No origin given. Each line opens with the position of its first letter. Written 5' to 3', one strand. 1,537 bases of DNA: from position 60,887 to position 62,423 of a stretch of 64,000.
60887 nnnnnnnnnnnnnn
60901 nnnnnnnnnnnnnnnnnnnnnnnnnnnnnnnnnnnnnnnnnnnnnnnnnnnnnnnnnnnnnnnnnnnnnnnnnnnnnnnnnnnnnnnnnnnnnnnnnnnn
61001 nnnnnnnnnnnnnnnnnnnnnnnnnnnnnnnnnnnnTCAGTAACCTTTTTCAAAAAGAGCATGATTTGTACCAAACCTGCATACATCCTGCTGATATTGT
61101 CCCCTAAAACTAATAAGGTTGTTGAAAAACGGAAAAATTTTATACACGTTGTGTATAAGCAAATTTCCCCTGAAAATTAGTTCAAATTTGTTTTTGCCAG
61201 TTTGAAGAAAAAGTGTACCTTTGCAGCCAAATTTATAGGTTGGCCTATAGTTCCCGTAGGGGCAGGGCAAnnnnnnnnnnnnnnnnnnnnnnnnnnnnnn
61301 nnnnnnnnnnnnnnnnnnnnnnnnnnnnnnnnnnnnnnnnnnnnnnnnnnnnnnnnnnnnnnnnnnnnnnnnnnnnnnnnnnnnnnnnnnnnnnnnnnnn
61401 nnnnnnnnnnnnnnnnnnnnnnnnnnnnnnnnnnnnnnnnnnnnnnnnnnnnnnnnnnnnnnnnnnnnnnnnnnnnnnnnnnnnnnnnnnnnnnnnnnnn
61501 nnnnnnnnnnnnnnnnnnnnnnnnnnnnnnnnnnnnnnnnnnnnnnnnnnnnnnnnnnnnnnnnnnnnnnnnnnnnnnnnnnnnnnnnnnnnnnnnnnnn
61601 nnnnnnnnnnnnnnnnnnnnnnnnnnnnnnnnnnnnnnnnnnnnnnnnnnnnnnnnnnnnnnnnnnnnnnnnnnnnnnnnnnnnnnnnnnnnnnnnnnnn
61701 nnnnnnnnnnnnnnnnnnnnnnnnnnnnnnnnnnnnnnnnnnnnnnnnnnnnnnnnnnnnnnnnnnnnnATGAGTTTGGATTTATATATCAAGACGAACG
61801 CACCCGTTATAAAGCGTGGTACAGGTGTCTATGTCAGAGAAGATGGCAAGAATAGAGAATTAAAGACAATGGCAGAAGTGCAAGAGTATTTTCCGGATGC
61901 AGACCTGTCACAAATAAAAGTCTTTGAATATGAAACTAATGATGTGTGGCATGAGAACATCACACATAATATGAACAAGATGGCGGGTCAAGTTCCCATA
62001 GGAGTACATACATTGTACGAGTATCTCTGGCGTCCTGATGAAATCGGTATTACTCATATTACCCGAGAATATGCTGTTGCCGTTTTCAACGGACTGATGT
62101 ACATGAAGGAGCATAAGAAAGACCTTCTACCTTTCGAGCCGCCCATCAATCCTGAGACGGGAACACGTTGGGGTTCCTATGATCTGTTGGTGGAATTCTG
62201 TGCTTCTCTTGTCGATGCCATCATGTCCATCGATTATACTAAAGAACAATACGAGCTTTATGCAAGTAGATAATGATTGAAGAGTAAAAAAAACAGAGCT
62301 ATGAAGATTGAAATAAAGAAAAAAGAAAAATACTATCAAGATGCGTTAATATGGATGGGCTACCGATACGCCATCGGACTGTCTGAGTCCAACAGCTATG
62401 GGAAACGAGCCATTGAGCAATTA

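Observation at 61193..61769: Promoter-driven, ORF-free, hairpin-dense ~540-nt segment: candidate large structured RNA next to a tRNA in a low-GC island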

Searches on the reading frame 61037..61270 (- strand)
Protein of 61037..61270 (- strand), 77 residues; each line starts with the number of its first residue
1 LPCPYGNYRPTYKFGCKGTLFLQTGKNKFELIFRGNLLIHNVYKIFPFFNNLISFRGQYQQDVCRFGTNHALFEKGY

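Call 9: search_protein_families(library=pfam, proteins=[window:61037-61270:-], max_evalue=0.1)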
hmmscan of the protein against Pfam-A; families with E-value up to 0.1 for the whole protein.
window:61037-61270:- (77 aa): 0 families

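Call 10: search_protein_families(library=phrogs, proteins=[window:61037-61270:-], max_evalue=0.1)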
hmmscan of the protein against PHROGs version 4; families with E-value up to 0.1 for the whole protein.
window:61037-61270:- (77 aa): 0 families
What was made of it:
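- On Protein-coding gene: No Pfam or PHROG hit for the window ORFs tested, 61400-61621 and 61037-61270 (calls 9, 10); the 61413 ORF was not scanned.
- Pfam and PHROGs find nothing for the window ORFs tested, 61400-61621 and 61037-61270 (calls 9, 10); the 61413 and 61600 ORFs were not scanned.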

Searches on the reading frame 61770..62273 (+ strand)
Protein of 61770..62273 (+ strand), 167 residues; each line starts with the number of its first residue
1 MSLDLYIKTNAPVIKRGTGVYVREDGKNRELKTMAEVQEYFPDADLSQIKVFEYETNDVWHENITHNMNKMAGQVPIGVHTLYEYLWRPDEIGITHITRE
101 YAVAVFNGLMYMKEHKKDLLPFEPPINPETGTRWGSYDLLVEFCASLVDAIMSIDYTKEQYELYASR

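Call 9: search_protein_families(library=pfam, proteins=[window:61770-62273:+], max_evalue=0.1)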
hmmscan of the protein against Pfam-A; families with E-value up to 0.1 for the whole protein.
window:61770-62273:+ (167 aa): 0 families

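Call 10: search_protein_families(library=phrogs, proteins=[window:61770-62273:+], max_evalue=0.1)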
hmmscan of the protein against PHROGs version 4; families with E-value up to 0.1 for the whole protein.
window:61770-62273:+ (167 aa): 1 family
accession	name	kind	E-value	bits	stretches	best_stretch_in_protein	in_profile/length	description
phrog_8795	-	unknown function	0.031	15.6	1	98-151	55-103/115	-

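Call 13: find_related_loci(query=window:61770-62270:+, collection=viral_contigs, flank=4000)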
Query window:61770-62270:+ (167 aa) in viral_contigs; peptide patterns used: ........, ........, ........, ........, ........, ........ (x = any residue, [..] = any of these).
353 stretches matched a pattern; 185 encode a relative of the query (tblastn E <= 1e-3); the best 80 are kept; 80 distinct loci.
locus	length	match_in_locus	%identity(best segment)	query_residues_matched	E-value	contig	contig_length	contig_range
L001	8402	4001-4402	42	1-150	1e-24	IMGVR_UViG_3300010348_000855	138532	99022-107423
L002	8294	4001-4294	41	49-150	2e-17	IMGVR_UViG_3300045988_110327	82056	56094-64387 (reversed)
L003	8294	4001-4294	40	49-150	7e-17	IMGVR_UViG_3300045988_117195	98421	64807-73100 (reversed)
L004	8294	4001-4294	40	49-150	7e-17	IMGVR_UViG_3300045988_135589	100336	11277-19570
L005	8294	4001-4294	40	49-150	7e-17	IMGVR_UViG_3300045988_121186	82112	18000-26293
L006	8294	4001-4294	40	49-150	7e-17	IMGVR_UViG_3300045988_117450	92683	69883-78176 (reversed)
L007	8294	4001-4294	40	49-150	7e-17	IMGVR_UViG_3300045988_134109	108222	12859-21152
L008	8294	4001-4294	40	49-150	7e-17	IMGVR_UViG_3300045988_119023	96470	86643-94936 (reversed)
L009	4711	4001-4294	40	49-150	7e-17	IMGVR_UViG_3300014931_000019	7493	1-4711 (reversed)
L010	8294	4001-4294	39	49-150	2e-16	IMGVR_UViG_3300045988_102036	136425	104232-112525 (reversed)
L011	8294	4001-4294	39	49-150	2e-16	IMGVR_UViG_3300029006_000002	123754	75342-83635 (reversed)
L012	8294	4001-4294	39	49-150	2e-16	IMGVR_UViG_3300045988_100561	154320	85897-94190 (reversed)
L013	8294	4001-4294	39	49-150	2e-16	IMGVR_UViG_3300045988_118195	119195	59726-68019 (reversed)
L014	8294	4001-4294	39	49-150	2e-16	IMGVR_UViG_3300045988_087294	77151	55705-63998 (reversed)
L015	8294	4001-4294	39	49-150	2e-16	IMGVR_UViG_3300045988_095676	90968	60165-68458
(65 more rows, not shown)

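Call 14: find_homologous_proteins(query=window:61770-62270:+)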
Query window:61770-62270:+ (167 aa): 137 proteins with E <= 0.001 among 152 candidates; the best 120 are listed.
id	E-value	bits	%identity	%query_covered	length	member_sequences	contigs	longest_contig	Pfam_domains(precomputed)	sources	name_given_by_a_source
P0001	7.3e-104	363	95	100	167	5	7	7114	-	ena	-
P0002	1.9e-103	362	95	99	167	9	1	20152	-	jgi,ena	-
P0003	3.6e-103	361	95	99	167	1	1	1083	-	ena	-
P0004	4.0e-96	338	87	100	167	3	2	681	-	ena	-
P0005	1.8e-95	336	87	100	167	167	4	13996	-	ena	-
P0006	9.0e-94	330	86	100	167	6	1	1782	-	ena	-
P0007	7.8e-93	327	83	100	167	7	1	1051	-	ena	-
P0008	2.1e-91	322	83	100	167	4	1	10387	-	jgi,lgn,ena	-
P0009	6.0e-84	298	78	99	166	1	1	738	-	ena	-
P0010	2.2e-79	283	74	99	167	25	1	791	-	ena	-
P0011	1.3e-74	268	73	95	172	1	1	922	-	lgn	-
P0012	1.4e-74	268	85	80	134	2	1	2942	-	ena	-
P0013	3.8e-74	266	67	100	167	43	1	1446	-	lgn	-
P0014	4.0e-72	260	66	100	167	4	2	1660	-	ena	-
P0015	7.7e-65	236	59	100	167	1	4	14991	-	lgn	-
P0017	5.8e-63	230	58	99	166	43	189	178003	-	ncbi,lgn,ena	-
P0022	1.2e-60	222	62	95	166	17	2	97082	-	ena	-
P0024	4.6e-59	217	58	99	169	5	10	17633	-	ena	-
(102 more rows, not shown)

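Call 16: find_encoding_contigs(protein=P0002, flank=4000, max_places=3)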
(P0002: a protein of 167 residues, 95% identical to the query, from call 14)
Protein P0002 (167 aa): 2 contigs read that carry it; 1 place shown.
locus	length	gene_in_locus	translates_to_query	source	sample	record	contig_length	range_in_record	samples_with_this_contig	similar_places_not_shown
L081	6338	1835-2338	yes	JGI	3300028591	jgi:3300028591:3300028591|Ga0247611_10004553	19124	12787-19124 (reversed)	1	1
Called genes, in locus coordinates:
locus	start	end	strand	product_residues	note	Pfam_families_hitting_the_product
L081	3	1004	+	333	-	?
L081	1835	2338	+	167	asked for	-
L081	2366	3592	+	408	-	-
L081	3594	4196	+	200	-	-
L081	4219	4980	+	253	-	PF00149:Metallophos, PF12850:Metallophos_2 (faint)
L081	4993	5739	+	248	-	PF00149:Metallophos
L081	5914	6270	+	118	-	PF12728:HTH_17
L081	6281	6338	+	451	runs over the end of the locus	-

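Call 17: find_encoding_contigs(protein=P0005, flank=4000, max_places=3)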
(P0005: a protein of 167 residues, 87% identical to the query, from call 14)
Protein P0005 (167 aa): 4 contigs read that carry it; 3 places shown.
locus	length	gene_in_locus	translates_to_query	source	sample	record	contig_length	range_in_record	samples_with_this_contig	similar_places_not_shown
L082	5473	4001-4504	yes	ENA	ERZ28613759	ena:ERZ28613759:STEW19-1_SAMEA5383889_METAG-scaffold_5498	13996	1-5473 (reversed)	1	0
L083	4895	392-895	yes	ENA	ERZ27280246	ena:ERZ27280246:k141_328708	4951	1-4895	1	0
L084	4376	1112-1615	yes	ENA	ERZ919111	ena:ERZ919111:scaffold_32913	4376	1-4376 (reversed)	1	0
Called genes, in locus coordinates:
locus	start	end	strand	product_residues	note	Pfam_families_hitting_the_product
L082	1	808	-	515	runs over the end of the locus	PF13541:ChlI, PF00493:MCM (faint), PF01078:Mg_chelatase, PF00158:Sigma54_activat (faint), PF07728:AAA_5, PF13335:Mg_chelatase_C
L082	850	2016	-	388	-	PF22013:PG_1098_Fer, PF18096:Thump_like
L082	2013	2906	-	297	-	PF06574:FAD_syn, PF01687:Flavokinase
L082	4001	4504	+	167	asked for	-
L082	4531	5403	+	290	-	-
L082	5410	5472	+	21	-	?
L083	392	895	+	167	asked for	-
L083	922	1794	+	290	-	-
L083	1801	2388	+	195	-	PF00149:Metallophos (weak), PF12850:Metallophos_2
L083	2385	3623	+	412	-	-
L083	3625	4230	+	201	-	-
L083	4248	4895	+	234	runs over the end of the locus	?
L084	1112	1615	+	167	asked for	-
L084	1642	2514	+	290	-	-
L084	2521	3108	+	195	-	PF00149:Metallophos (weak), PF12850:Metallophos_2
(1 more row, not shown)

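Call 18: find_encoding_contigs(protein=P0008, flank=4000, max_places=3)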
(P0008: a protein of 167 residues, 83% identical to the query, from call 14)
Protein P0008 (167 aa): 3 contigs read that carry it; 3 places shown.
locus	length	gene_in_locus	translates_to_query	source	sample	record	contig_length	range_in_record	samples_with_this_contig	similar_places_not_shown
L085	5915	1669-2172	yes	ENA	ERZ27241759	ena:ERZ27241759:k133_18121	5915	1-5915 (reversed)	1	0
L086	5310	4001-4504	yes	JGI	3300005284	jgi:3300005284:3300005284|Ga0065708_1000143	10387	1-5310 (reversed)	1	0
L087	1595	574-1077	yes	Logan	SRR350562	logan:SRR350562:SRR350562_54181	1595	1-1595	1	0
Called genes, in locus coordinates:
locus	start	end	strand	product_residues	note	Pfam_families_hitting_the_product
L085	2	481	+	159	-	?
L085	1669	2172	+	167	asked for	-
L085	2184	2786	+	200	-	PF00149:Metallophos, PF12850:Metallophos_2 (faint)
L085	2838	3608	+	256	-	PF00149:Metallophos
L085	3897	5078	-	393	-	PF13310:Virulence_RhuM, PF02661:Fic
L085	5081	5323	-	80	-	-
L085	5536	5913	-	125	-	?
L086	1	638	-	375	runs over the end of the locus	PF02661:Fic, PF21247:Fic-like_C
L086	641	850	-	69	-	PF01381:HTH_3, PF07022:Phage_CI_repr (weak), PF13443:HTH_26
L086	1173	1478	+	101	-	PF12728:HTH_17 (weak)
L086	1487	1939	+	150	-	PF19808:DUF6291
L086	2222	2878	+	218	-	PF20338:DUF6633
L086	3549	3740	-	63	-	-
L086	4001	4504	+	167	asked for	-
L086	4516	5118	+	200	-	-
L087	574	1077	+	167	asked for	-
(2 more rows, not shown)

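Call 19: find_encoding_contigs(protein=P0017, flank=4000, max_places=6)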
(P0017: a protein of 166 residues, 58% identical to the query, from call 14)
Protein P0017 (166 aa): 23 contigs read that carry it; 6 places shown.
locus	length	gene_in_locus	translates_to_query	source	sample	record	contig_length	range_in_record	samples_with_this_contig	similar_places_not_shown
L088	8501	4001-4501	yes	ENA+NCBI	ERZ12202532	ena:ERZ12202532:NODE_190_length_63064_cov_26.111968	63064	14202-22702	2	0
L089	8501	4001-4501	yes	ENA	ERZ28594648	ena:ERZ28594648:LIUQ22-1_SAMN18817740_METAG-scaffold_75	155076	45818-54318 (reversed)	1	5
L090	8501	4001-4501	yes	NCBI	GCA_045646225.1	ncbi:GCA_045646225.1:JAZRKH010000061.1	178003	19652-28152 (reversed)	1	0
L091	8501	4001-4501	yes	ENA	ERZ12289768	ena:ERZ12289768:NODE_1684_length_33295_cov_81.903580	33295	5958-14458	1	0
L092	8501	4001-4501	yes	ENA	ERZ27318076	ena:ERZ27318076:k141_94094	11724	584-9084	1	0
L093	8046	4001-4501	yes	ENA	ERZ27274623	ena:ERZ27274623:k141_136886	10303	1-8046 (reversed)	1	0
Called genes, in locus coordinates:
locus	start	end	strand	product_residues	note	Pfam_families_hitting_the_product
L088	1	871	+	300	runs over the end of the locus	-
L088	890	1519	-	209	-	PF13707:RloB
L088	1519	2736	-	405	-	PF02463:SMC_N (faint), PF13175:AAA_15 (weak), PF13304:AAA_21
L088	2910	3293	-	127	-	PF12728:HTH_17 (weak)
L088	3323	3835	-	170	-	-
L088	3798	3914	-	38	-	-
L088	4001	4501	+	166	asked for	-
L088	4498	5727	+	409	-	-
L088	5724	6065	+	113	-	PF12964:DUF3853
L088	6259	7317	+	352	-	PF01381:HTH_3, PF12844:HTH_19, PF13560:HTH_31 (weak), PF06114:Peptidase_M78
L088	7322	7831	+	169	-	PF11848:DUF3368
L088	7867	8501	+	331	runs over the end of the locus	PF19509:DUF6043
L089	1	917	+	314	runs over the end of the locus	-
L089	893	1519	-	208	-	PF13707:RloB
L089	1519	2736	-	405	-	PF02463:SMC_N (faint), PF13175:AAA_15 (weak), PF13304:AAA_21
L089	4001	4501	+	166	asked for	-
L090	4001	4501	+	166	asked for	-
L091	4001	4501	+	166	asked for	-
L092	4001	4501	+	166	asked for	-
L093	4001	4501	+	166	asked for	-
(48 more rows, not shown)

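Call 31: find_encoding_contigs(protein=P0015, flank=3000, max_places=2)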
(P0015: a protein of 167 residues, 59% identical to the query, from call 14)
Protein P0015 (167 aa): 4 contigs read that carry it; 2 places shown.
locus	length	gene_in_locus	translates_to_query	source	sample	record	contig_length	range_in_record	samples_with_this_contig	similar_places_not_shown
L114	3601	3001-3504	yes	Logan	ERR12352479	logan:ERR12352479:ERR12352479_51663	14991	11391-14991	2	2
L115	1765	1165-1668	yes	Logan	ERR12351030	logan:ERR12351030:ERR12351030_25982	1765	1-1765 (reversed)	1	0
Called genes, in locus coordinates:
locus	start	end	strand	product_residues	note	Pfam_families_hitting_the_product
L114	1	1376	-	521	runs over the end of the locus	PF13175:AAA_15, PF13476:AAA_23, PF13304:AAA_21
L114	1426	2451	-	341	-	PF13280:WYL, PF25583:WCX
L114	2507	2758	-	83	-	PF13443:HTH_26, PF01381:HTH_3 (weak)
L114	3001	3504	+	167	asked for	-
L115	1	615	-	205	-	?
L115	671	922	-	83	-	PF13443:HTH_26, PF01381:HTH_3 (weak)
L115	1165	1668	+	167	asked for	-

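Call 32: find_encoding_contigs(protein=P0014, flank=3000, max_places=2)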
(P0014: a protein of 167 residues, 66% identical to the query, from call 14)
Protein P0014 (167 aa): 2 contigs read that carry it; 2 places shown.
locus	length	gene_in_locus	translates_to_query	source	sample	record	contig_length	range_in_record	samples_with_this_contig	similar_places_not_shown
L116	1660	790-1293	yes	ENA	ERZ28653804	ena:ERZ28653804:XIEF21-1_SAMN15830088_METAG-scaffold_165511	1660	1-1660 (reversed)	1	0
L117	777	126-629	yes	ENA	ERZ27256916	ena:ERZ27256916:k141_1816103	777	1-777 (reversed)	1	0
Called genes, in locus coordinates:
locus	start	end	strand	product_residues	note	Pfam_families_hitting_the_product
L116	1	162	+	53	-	?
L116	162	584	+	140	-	-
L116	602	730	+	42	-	-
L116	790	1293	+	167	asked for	-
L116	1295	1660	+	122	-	?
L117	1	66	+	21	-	?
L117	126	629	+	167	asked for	-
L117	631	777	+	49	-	?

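Call 33: find_encoding_contigs(protein=P0022, flank=3000, max_places=2)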
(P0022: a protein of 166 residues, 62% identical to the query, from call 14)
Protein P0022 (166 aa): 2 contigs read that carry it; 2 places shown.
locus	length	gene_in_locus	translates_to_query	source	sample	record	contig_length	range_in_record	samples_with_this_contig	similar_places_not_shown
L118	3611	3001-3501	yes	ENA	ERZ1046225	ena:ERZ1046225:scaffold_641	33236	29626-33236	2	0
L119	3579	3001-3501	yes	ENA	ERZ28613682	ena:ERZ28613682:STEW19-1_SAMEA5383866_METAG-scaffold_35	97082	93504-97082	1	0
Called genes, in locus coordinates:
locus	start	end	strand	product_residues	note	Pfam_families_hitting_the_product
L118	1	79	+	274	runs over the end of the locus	PF18962:Por_Secre_tail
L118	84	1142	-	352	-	PF00501:AMP-binding, PF23562:AMP-binding_C_3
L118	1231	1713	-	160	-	PF00501:AMP-binding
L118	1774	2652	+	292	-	-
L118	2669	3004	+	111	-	-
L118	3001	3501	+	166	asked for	-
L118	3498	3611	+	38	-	?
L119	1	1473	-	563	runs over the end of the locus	PF00501:AMP-binding, PF23562:AMP-binding_C_3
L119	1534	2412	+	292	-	-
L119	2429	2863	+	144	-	-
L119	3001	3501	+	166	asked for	-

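Call 34: find_encoding_contigs(protein=P0024, flank=3000, max_places=3)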
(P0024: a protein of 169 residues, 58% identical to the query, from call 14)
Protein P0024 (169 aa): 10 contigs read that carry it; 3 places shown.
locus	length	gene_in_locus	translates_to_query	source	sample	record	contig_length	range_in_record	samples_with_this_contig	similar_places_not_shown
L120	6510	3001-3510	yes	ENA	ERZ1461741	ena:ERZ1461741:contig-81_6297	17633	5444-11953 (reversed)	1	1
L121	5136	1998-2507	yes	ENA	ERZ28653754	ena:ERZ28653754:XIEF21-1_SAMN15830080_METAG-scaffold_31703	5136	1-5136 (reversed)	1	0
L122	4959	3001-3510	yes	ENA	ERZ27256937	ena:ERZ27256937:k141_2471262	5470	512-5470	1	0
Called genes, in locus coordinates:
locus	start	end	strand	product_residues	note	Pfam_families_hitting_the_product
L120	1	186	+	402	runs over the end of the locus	PF14415:DUF4424 (faint), PF13308:YARHG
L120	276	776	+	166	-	-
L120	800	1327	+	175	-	PF13302:Acetyltransf_3, PF00583:Acetyltransf_1, PF13523:Acetyltransf_8 (weak)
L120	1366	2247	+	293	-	-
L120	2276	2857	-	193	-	-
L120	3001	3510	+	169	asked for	-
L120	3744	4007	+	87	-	-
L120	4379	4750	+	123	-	PF13560:HTH_31 (weak), PF01381:HTH_3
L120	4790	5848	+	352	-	PF13308:YARHG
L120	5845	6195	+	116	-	PF04237:YjbR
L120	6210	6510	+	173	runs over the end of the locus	-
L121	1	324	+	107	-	?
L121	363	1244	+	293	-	-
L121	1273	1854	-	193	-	-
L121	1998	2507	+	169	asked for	-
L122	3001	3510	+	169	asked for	-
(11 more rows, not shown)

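Call 56: search_protein_families(library=ncbifam, proteins=[window:61770-62273:+, L081:2366-3592:+, L081:3594-4196:+], max_evalue=0.01)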
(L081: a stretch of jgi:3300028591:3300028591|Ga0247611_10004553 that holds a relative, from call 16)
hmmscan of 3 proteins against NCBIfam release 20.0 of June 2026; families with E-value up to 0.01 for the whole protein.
window:61770-62273:+ (167 aa): 0 families

L081:2366-3592:+ (408 aa): 0 families

L081:3594-4196:+ (200 aa): 0 families

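Call 57: search_solved_structures(query=window:61770-62270:+, max_evalue=1)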
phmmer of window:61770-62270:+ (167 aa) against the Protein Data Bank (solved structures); distinct sequences matched with E-value up to 1: 0.

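Call 87: predict_structure(alignment_id=A6)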
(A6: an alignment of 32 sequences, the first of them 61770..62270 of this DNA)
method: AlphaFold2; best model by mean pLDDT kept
length: 167 residues; sequences in the alignment: 32
mean_pLDDT: 93.6   pTM: 0.85
mean pLDDT of the five models: 93.6, 92.5, 92.5, 92.4, 92.0
residues with pLDDT >= 90: 141; 70-90: 25; 50-70: 1; < 50: 0
segments of 3 or more residues with pLDDT < 50: none
pLDDT, mean of each block of 10 residues (from residue 1): 92 91 86 92 90 94 94 97 97 96 98 98 91 92 98 93 94
secondary structure, 60 per line:
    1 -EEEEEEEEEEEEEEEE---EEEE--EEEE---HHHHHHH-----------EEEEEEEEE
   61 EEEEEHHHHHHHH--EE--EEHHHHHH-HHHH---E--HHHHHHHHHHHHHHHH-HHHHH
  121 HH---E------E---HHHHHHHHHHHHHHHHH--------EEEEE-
elements in order: E2-17 E21-24 E27-30 H34-40 E52-65 H66-73 H82-87 H89-92 H99-114 H116-122 H137-153 E162-166

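Call 89: fold_search(model_id=the predicted structure, library=pdb)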
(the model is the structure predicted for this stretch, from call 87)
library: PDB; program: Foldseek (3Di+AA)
matches with E <= 10: 139; with E <= 0.001: 0
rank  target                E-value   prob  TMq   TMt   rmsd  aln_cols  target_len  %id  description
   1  5kpg_B                3.9e-01  0.13  0.26  0.15  12.8       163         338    7  Pavine N-methyltransferase in complex with S-adenosylhomocysteine pH 7 (released 2016-09-07)
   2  4kri_A                4.1e-01  0.18  0.24  0.10  12.8       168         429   11  Haemonchus contortus Phospholethanolamine N-methyltransferase 2 in complex with phosphomonomethylethanolamine and S-ad (released 2013-09-25)
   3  9wja_B                7.9e-01  0.25  0.26  0.15   5.4        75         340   12  N-methyltransferase 2-like complexed with SAH and PDM in Chimonanthus praecox (released 2026-04-01)
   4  5fm7_A                8.4e-01  0.04  0.12  0.07  14.4       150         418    8  Double-heterohexameric rings of full-length Rvb1(ADP)Rvb2(ADP) (released 2016-01-20)
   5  5kpg_A                8.9e-01  0.09  0.26  0.14  12.8       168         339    8  Pavine N-methyltransferase in complex with S-adenosylhomocysteine pH 7 (released 2016-09-07)
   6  5wp4                  9.5e-01  0.57  0.26  0.10   5.2        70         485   13  Arabidopsis thaliana phosphoethanolamine N-methyltransferase 1 (AtPMT1, XIOPTL) in complex with SAH and phosphocholine (released 2017-11-15)
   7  5kpc_A                9.5e-01  0.08  0.24  0.14  14.7       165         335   11  Pavine N-methyltransferase H206A mutant in complex with S-adenosylmethionine pH 6 (released 2016-09-07)
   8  5wp5_B                1.0e+00  0.57  0.26  0.10   5.2        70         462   10  Arabidopsis thaliana phosphoethanolamine N-methyltransferase 2 (AtPMT2) in complex with SAH (released 2017-11-15)
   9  1ryl_B                1.1e+00  0.12  0.32  0.34  13.2       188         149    7  The Crystal Structure of a Protein of Unknown Function YfbM from Escherichia coli (released 2004-07-06)
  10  5kok_A                1.1e+00  0.12  0.26  0.14  10.6       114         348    7  Pavine N-methyltransferase in complex with Tetrahydropapaverine and S-adenosylhomocysteine pH 7.25 (released 2016-09-07)
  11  5koc_B                1.1e+00  0.09  0.26  0.15  12.7       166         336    8  Pavine N-methyltransferase in complex with S-adenosylmethionine pH 7 (released 2016-09-07)
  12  5wp5_A                1.3e+00  0.47  0.27  0.10   5.5        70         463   13  Arabidopsis thaliana phosphoethanolamine N-methyltransferase 2 (AtPMT2) in complex with SAH (released 2017-11-15)
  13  9wj9_B                1.3e+00  0.20  0.26  0.15   5.4        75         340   12  N-methyltransferase 2-like complexed with SAH and MDM in Chimonanthus praecox (released 2026-04-01)
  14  9wj7_A                1.4e+00  0.11  0.21  0.13   6.2        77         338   12  N-methyltransferase 2-like complexed with SAH and NCM in Chimonanthus praecox (released 2026-04-01)
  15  8raq_A                1.4e+00  0.18  0.23  0.15   7.9        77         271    5  Crystal structure of Mycobacterium tuberculosis MmaA1 with S-adenosyl methionine (SAM) (released 2024-12-11)
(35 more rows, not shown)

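Call 91: fold_search(model_id=the predicted structure, library=viral)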
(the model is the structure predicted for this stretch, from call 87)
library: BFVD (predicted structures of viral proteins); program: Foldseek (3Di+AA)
matches with E <= 10: 194; with E <= 0.001: 1
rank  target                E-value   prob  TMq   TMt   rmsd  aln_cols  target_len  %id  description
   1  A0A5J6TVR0            6.4e-04  1.00  0.52  0.72   8.9       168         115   14  Uncharacterized protein [Arthrobacter phage Lymara]
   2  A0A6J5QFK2            2.1e-03  0.99  0.41  0.42  12.4       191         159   13  Uncharacterized protein [uncultured Caudovirales phage]
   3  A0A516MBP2            7.8e-02  0.89  0.47  0.54   8.6       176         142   11  (no name in the UniProt tables at hand)
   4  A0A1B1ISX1            2.0e-01  0.06  0.13  0.06  14.6       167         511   11  (no name in the UniProt tables at hand)
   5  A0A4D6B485            3.0e-01  0.91  0.32  0.66   3.4        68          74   20  (no name in the UniProt tables at hand)
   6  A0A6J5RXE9            3.0e-01  0.33  0.42  0.42   8.2       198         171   12  Uncharacterized protein [uncultured Caudovirales phage]
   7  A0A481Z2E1            4.6e-01  0.05  0.16  0.10  16.7       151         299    9  F-box-like family protein [Pithovirus LCPAC101]
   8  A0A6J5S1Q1            6.6e-01  0.04  0.14  0.16  16.1       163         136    7  Uncharacterized protein [uncultured Caudovirales phage]
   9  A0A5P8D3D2            7.0e-01  0.07  0.24  0.26  14.4       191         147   12  (no name in the UniProt tables at hand)
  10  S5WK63                7.8e-01  0.18  0.36  0.38   9.8       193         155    7  Uncharacterized protein [Pseudomonas phage PaBG]
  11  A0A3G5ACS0            7.8e-01  0.07  0.11  0.08  19.1        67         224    7  Putative ORFan [Satyrvirus sp.]
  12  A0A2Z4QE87            8.3e-01  0.03  0.09  0.09  16.0        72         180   14  Uncharacterized protein [Erwinia phage vB_EamM_Alexandra]
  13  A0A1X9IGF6            1.1e+00  0.08  0.12  0.08  15.8        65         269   11  (no name in the UniProt tables at hand)
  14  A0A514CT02            1.1e+00  0.06  0.21  0.09  14.0       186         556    8  Uncharacterized protein [Achromobacter phage Motura]
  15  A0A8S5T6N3            1.1e+00  0.04  0.16  0.15  15.7       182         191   11  Uncharacterized protein [Siphoviridae sp. ctxMM9]
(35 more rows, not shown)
